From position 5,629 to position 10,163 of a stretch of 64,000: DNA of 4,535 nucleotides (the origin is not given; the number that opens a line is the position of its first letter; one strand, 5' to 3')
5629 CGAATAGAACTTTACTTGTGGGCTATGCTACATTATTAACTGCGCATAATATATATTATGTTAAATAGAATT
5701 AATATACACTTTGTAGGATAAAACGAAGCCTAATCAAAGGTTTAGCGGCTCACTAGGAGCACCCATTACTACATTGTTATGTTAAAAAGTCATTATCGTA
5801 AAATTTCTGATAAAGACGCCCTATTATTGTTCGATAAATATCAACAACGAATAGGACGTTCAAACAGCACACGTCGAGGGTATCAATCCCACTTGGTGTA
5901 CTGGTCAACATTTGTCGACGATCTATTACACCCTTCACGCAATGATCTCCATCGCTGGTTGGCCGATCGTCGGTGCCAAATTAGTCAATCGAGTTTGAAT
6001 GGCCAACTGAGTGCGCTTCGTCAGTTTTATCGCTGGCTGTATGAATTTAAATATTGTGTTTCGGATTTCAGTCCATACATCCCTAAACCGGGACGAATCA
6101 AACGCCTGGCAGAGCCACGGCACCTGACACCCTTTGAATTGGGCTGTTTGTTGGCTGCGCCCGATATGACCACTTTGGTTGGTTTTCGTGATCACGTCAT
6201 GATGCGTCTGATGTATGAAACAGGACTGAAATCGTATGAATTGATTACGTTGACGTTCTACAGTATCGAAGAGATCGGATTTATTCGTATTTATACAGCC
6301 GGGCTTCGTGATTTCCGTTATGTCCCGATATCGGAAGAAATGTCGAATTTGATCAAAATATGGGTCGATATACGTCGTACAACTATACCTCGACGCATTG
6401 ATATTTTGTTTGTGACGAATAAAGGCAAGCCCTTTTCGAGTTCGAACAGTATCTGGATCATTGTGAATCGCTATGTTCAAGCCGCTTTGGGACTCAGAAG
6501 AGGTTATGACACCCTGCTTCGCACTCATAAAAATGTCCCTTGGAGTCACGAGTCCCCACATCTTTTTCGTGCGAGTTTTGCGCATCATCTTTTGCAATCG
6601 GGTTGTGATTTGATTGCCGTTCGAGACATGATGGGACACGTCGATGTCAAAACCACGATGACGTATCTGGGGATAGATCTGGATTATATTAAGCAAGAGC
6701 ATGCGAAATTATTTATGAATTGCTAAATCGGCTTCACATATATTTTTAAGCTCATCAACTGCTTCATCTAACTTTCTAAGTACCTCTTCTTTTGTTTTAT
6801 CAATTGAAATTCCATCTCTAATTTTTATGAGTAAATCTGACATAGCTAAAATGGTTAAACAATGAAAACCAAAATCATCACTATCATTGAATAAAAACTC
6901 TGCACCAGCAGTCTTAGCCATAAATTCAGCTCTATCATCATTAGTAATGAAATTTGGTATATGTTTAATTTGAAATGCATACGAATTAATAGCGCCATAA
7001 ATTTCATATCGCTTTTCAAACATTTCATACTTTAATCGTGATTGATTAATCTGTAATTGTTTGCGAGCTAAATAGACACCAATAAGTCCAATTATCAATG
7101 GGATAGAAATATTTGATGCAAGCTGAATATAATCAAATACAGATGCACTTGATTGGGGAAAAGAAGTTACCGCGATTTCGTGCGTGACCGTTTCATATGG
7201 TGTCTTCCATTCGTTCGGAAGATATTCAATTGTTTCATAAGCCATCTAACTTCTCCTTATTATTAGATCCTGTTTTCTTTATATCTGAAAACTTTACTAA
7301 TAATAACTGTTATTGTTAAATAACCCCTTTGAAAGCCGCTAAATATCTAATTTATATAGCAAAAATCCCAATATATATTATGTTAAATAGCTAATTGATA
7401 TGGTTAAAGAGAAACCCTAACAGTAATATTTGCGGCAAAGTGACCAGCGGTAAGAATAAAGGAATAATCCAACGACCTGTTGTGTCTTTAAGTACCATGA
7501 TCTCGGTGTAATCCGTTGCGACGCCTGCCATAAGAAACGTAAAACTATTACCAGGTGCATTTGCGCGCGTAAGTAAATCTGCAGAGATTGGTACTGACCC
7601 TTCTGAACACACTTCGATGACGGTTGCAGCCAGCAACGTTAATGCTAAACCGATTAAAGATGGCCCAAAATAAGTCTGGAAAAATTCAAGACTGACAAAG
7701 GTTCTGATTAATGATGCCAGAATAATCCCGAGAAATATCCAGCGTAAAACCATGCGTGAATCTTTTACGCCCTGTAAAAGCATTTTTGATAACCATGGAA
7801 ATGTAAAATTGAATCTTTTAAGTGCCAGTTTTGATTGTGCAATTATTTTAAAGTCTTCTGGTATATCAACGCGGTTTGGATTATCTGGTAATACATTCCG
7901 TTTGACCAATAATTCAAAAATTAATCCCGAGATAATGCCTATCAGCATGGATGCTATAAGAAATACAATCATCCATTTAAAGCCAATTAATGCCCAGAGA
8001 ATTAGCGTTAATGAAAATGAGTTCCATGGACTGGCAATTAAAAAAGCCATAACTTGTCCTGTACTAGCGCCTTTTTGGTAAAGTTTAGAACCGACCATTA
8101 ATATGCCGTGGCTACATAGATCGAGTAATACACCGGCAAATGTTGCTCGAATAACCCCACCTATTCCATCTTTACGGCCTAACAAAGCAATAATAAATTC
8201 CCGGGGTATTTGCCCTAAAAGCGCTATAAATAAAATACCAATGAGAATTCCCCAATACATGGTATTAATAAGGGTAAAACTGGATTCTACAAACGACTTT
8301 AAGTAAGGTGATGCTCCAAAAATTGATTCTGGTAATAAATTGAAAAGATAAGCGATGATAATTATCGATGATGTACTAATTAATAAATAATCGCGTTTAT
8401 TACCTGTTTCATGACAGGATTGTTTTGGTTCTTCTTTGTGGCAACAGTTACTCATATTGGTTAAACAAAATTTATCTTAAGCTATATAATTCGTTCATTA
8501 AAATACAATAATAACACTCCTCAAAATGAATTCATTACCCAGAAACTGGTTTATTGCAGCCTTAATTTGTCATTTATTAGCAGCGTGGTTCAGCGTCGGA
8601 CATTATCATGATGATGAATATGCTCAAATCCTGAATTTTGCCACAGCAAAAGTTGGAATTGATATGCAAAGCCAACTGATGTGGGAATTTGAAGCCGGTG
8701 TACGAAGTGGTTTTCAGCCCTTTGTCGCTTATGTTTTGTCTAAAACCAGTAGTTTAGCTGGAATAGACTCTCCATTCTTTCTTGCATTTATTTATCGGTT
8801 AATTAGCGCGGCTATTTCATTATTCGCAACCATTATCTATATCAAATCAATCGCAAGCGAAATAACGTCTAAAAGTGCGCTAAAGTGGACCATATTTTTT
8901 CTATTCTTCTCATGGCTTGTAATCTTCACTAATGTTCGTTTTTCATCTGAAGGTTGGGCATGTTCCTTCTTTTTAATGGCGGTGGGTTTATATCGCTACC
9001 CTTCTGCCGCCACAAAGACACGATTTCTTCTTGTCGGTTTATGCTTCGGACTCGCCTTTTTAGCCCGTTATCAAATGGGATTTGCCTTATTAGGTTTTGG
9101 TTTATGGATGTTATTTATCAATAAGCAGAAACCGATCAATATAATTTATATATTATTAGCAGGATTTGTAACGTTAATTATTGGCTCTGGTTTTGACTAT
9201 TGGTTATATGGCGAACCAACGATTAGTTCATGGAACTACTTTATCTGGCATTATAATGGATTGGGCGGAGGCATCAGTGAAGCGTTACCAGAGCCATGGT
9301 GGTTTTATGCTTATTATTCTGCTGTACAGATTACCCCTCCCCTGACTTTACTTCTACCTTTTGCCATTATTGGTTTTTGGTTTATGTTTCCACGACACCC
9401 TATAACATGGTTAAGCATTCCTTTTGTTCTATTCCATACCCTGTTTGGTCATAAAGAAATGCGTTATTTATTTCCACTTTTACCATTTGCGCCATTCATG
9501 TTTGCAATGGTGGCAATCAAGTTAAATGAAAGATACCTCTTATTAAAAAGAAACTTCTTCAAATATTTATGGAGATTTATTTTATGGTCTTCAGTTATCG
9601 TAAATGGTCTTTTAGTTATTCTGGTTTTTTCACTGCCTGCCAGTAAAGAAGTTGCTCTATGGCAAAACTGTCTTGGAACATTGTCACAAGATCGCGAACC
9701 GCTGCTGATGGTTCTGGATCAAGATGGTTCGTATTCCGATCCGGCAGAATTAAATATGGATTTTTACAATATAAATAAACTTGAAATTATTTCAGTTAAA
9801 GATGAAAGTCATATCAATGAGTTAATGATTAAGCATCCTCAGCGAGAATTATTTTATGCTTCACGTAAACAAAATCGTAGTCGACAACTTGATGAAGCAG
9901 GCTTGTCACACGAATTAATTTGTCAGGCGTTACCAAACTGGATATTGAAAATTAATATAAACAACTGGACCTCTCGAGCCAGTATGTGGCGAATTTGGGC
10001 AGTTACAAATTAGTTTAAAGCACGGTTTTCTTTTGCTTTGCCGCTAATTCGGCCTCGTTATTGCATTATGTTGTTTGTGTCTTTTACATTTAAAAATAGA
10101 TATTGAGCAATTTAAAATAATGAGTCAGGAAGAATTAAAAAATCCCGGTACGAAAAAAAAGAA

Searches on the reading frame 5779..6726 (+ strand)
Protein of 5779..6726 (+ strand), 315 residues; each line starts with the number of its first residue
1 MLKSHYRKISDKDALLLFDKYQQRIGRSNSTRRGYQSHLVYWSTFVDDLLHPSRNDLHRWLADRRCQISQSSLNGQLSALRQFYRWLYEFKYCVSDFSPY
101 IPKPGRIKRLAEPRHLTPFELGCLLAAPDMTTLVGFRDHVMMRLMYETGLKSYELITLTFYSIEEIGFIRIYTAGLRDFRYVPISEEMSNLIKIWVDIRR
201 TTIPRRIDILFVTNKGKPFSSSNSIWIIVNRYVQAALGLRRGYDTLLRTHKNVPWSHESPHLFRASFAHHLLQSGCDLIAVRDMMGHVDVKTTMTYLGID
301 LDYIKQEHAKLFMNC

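Call 44: search_protein_families(library=pfam, proteins=[window:5779-6726:+], max_evalue=0.00001)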
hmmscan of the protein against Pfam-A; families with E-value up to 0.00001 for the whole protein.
window:5779-6726:+ (315 aa): 2 families
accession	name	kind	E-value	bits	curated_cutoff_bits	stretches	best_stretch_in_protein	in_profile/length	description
PF00589.27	Phage_integrase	-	1e-21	77.9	27.1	1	116-297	3-166/172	Phage integrase family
PF02899.23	Phage_int_SAM_1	-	8e-11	42.5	22.3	1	22-88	9-80/83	Phage integrase, N-terminal SAM-like domain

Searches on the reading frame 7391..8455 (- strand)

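Call 43: search_protein_families(library=pfam, proteins=[window:7391-8455:-], max_evalue=0.00001)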
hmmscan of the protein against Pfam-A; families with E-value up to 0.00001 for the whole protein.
window:7391-8455:- (354 aa): 1 family
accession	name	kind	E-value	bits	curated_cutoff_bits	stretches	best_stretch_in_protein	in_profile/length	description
PF03773.19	ArsP_1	-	4.7e-28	98.6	32.3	1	66-350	16-292/294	Predicted permease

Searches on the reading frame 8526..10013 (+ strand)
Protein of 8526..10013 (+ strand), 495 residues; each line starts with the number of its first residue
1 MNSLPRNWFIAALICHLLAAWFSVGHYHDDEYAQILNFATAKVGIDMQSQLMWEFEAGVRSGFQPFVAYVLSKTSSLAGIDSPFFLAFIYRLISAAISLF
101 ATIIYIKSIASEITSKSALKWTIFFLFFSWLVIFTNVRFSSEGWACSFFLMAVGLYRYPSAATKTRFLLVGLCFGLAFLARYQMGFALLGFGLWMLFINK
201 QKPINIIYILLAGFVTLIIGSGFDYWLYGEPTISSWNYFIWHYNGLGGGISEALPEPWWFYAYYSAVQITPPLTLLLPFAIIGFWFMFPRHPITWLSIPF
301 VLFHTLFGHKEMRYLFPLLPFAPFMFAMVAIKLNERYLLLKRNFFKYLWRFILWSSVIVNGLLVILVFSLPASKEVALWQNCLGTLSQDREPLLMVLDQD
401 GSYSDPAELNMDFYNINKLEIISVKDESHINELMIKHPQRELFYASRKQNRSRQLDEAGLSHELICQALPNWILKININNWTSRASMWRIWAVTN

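Call 43: search_protein_families(library=pfam, proteins=[window:8526-10013:+], max_evalue=0.00001)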
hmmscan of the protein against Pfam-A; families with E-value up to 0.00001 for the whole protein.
window:8526-10013:+ (495 aa): 1 family
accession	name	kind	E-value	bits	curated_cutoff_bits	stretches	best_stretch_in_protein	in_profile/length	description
PF03901.23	Glyco_transf_22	-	6.9e-27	95.1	23.8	1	8-360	2-359/414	Alg9-like mannosyltransferase family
